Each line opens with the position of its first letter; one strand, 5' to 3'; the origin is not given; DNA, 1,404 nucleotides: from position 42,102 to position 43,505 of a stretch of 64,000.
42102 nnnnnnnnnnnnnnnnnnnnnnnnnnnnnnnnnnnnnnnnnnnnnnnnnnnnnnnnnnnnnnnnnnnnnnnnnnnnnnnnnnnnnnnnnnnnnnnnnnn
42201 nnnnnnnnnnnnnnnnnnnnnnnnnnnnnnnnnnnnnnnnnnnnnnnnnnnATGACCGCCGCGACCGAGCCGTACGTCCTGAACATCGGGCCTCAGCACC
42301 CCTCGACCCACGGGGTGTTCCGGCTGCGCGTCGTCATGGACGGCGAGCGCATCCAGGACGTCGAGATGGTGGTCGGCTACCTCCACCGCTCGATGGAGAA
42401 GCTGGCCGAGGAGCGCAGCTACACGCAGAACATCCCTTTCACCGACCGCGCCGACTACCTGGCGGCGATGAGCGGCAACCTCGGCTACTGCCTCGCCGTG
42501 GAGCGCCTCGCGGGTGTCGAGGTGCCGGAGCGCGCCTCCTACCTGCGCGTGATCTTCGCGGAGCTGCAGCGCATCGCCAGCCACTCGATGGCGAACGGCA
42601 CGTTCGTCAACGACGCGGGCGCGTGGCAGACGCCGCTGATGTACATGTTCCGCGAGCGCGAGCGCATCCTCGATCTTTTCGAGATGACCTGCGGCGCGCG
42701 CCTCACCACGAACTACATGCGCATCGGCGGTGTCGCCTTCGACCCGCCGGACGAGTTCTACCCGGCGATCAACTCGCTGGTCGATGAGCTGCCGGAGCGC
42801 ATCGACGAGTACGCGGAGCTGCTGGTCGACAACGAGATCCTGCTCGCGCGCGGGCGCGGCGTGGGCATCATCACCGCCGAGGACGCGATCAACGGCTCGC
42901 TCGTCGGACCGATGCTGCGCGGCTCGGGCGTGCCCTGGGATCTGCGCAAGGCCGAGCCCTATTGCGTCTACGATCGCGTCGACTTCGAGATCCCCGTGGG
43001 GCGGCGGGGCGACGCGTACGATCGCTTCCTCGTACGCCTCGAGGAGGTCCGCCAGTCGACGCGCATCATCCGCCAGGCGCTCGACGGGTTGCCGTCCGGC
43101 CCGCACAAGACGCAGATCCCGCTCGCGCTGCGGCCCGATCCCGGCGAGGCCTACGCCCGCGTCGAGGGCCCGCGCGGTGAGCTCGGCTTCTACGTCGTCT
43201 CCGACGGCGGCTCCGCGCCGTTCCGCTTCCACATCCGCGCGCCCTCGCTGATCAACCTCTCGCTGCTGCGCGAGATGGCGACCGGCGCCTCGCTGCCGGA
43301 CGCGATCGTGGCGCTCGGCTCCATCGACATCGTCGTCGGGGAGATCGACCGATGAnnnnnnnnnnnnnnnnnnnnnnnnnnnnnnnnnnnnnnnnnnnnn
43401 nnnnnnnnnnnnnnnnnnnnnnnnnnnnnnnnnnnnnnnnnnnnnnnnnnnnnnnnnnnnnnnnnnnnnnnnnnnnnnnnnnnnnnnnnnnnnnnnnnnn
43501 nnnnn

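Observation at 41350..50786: Reduced complex-I operon with gene order A-C-D-H-J-K-(ORF)-L-M-N: every Fe-S or peripheral-arm gene (B, E, F, G, I) is missing, and NuoH is extended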

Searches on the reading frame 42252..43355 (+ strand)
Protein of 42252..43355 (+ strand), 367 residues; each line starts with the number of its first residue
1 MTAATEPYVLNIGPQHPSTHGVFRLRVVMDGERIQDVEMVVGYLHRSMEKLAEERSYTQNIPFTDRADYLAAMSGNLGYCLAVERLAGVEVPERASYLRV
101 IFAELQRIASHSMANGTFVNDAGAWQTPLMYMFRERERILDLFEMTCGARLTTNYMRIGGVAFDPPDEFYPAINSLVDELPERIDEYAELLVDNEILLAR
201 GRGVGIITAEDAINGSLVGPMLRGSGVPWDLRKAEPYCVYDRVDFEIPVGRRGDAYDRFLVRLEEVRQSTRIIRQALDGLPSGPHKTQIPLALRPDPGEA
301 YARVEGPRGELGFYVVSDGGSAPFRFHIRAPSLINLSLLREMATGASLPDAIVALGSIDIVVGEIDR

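Call 5: search_protein_families(library=pfam, proteins=[window:42252-43355:+], max_evalue=0.01)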
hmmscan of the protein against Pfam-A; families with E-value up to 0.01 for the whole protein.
window:42252-43355:+ (367 aa): 1 family
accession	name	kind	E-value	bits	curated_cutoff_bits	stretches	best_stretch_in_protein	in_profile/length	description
PF00346.24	Complex1_49kDa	-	5e-95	318.1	24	2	122-288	2-167/271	Respiratory-chain NADH dehydrogenase, 49 Kd subunit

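Call 6: find_encoding_contigs(protein=window:42252-43355:+, flank=10000, max_places=6)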
Protein window:42252-43355:+ (367 aa): 1 contig read that carries it; 1 place shown.
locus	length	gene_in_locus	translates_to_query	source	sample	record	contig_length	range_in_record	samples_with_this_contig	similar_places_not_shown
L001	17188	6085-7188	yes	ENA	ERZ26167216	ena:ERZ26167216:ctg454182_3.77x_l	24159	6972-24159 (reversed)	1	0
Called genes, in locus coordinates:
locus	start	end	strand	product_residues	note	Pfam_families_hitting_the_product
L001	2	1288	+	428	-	?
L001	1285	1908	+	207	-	PF02660:G3P_acyltransf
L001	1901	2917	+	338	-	PF01210:NAD_Gly3P_dh_N, PF02558:ApbA (weak), PF07479:NAD_Gly3P_dh_C, PF20618:GPD_NAD_C_bact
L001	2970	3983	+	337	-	PF02985:HEAT (faint), PF13513:HEAT_EZ (faint), PF13646:HEAT_2, PF12717:Cnd1 (faint), PF13646:HEAT_2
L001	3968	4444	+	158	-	PF00293:NUDIX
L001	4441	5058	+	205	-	PF00583:Acetyltransf_1, PF13302:Acetyltransf_3, PF13523:Acetyltransf_8 (weak)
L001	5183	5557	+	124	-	PF00507:Oxidored_q4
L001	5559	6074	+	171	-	PF00329:Complex1_30kDa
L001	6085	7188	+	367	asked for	PF00346:Complex1_49kDa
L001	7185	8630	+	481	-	PF00146:NADHdh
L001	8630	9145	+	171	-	PF00499:Oxidored_q3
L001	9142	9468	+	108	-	PF00420:Oxidored_q2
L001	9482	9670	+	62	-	-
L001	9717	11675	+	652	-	PF00662:Proton_antipo_N, PF00361:Proton_antipo_M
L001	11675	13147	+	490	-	PF00361:Proton_antipo_M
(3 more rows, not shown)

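Call 7: search_protein_families(library=ncbifam, proteins=[window:42252-43355:+], max_evalue=0.00001)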
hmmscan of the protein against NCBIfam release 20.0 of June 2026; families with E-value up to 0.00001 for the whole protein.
window:42252-43355:+ (367 aa): 7 families
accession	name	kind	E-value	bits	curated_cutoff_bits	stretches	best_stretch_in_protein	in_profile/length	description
NF008974.0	PRK12322.1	equivalog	1.2e-151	504.9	522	1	5-367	4-366/366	NADH-quinone oxidoreductase subunit D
NF004739.1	PRK06075.1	equivalog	1.4e-139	465.2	360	2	8-288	1-280/384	NADH-quinone oxidoreductase subunit D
TIGR01962.1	NuoD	equivalog_domain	7.6e-136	453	459.35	2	8-291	3-285/386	NADH dehydrogenase (quinone) subunit D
NF009808.0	PRK13292.1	equivalog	4.5e-116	388.6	1156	2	5-286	405-685/791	NADH-quinone oxidoreductase subunit B/C/D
NF005649.0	PRK07415.1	equivalog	1.2e-114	383.5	583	2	3-286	6-289/394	NAD(P)H-quinone oxidoreductase subunit H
NF008728.0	PRK11742.1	equivalog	3.5e-109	365.8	840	2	6-295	213-501/598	NADH-quinone oxidoreductase subunit C/D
NF040602.1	F420_dehyd_FpoD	exception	9.1e-105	350.7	600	1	8-367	8-372/372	F420H2 dehydrogenase subunit FpoD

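Call 9: find_related_loci(query=window:42252-43355:+, collection=genome_contigs, flank=10000)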
Query window:42252-43355:+ (367 aa) in genome_contigs; peptide patterns used: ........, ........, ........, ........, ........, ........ (x = any residue, [..] = any of these).
444 stretches matched a pattern; 306 encode a relative of the query (tblastn E <= 1e-3); the best 80 are kept; 80 distinct loci.
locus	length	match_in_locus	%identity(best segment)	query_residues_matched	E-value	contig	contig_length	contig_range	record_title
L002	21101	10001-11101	97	1-367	0e+0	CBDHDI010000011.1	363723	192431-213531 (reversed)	MAG: Dehalococcoidia bacterium isolate d0c5affc-a78a-4576-9923-169fe3940cd0 genome assembly, contig: contig_11, whole ge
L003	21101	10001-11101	98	1-367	0e+0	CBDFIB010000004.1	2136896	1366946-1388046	MAG: Dehalococcoidia bacterium isolate 7cd25a05-99ee-4af3-888e-ade58bc44bba genome assembly, contig: contig_4, whole gen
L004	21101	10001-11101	98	1-367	0e+0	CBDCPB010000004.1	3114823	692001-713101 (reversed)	MAG: Dehalococcoidia bacterium isolate 8ea35d84-8be8-4b26-9b51-5b82e401d502 genome assembly, contig: contig_4, whole gen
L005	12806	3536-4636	97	1-367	0e+0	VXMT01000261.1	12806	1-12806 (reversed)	MAG: Chloroflexi bacterium isolate SB0661_bin_43 NODE_3394_length_12806_cov_19.762136, whole genome shotgun sequence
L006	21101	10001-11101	98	1-367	0e+0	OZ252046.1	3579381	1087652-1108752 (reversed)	MAG: Dehalococcoidia bacterium isolate ad336184-ad58-47b0-9b5a-c7672a60f3bb genome assembly, chromosome: 1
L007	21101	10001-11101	97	1-367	0e+0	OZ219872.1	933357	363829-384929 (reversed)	MAG: Dehalococcoidia bacterium isolate adc01b0e-c114-4b94-a05b-fd73c1a39460 genome assembly, chromosome: 6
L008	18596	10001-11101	97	1-367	0e+0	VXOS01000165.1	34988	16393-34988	MAG: Chloroflexi bacterium isolate SB0662_bin_38 NODE_1190_length_35036_cov_44.525600, whole genome shotgun sequence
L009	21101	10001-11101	97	1-367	0e+0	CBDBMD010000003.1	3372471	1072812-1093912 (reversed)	MAG: Dehalococcoidia bacterium isolate 82647b19-91a1-4440-b29b-303ca9d817fb genome assembly, contig: contig_3, whole gen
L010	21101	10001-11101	96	1-367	0e+0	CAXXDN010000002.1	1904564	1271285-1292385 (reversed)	MAG: Dehalococcoidia bacterium isolate dc2ee83f-b268-46d2-8eab-f8d2e8673164 genome assembly, contig: contig_2, whole gen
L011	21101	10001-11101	96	1-367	0e+0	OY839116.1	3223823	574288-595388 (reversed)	MAG: Dehalococcoidia bacterium isolate 44b3abb6-b6b9-4f11-be96-93ee54cc77f6 genome assembly, chromosome: 1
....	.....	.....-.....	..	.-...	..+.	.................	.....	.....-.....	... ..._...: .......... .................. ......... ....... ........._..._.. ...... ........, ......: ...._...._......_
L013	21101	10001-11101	93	1-367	0e+0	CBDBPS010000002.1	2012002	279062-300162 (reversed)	MAG: Dehalococcoidia bacterium isolate 2e9189d5-434a-42a8-84cf-86486d02cf1d genome assembly, contig: contig_2, whole gen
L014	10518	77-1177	92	1-367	0e+0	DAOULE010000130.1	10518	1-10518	MAG TPA_asm: Dehalococcoidia bacterium isolate S8_381 272145, whole genome shotgun sequence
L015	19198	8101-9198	93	1-366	0e+0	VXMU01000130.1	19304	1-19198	MAG: Chloroflexi bacterium isolate SB0661_bin_44 NODE_2279_length_19304_cov_43.561120, whole genome shotgun sequence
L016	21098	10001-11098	92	1-366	0e+0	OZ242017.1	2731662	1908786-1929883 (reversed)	MAG: Dehalococcoidia bacterium isolate 79033009-71bc-4738-9767-b53c0ebe850b genome assembly, chromosome: 1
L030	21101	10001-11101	86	1-367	0e+0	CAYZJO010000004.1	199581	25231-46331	MAG TPA_asm: uncultured Dehalococcoidaceae bacterium isolate binchicken_co235_250 genome assembly, contig: NODE_108_leng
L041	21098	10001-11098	83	1-366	0e+0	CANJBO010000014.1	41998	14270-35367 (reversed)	MAG: Chloroflexi bacterium isolate RH-23may17-1238 genome assembly, contig: RH-23may17-C6420, whole genome shotgun seque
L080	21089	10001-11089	76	5-367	0e+0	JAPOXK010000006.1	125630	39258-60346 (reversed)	MAG: Chloroflexota bacterium isolate COS3_bin_3 NODE_63_length_125630_cov_21.0319, whole genome shotgun sequence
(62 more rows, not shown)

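Call 25: search_solved_structures(query=window:42252-43355:+, max_evalue=1e-30, show_alignments=1)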
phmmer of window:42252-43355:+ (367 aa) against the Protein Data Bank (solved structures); distinct sequences matched with E-value up to 1e-30: 54.
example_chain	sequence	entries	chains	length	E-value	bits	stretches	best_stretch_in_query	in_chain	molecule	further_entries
2fug_4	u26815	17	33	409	2e-107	362.6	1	5-295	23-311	NADH-quinone oxidoreductase chain 4 | NADH-QUINONE OXIDOREDUCTASE SUBUNIT 4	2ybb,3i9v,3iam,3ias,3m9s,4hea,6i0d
7q5y_B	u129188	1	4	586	3.4e-103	348.7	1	8-284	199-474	NADH-quinone oxidoreductase subunit C/D 2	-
6hum_H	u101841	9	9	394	3.8e-103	348.5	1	4-287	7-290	NAD(P)H-quinone oxidoreductase subunit H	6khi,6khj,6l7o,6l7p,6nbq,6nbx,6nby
7zm7_C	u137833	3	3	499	2.2e-100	339.4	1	7-297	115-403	NADH-ubiquinone oxidoreductase 49 kDa subunit-like protein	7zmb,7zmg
8ba0_D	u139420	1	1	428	1.6e-99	336.6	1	8-299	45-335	Complex I-49kD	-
8b9z_D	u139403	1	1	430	1.6e-99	336.6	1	8-299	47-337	Complex I-49kD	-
8esw_S2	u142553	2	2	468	2.3e-99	336.1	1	8-299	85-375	Complex I-49kD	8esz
7wfg_H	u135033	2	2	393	9.7e-99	334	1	8-286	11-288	NAD(P)H-quinone oxidoreductase subunit H, chloroplastic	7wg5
9iho_D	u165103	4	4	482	4.5e-97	328.6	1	7-289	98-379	NUCM (49 kDa) subunit of mitochondrial NADH:ubiquinone oxidoreductase (Complex I)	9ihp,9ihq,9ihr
7eu3_H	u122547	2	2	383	4.5e-97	328.5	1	9-287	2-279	NAD(P)H-quinone oxidoreductase subunit H, chloroplastic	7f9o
6gcs_C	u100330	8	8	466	4.6e-97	328.5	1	7-288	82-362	49-KDA PROTEIN (NUCM) | Subunit NUCM of NADH:Ubiquinone Oxidoreductase (Complex I) | NUCM protein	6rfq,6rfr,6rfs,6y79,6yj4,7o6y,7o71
6h8k_C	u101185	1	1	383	2.8e-96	325.9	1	9-288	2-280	NUCM protein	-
7b0n_D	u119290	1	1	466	3.1e-96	325.8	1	7-288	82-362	NUCM protein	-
6g2j_D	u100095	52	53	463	3.4e-96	325.7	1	8-290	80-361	NADH dehydrogenase [ubiquinone] iron-sulfur protein 2, mitochondrial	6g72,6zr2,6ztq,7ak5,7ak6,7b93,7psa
7dgq_B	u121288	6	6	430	4.5e-96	325.2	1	9-290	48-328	NADH dehydrogenase [ubiquinone] iron-sulfur protein 2, mitochondrial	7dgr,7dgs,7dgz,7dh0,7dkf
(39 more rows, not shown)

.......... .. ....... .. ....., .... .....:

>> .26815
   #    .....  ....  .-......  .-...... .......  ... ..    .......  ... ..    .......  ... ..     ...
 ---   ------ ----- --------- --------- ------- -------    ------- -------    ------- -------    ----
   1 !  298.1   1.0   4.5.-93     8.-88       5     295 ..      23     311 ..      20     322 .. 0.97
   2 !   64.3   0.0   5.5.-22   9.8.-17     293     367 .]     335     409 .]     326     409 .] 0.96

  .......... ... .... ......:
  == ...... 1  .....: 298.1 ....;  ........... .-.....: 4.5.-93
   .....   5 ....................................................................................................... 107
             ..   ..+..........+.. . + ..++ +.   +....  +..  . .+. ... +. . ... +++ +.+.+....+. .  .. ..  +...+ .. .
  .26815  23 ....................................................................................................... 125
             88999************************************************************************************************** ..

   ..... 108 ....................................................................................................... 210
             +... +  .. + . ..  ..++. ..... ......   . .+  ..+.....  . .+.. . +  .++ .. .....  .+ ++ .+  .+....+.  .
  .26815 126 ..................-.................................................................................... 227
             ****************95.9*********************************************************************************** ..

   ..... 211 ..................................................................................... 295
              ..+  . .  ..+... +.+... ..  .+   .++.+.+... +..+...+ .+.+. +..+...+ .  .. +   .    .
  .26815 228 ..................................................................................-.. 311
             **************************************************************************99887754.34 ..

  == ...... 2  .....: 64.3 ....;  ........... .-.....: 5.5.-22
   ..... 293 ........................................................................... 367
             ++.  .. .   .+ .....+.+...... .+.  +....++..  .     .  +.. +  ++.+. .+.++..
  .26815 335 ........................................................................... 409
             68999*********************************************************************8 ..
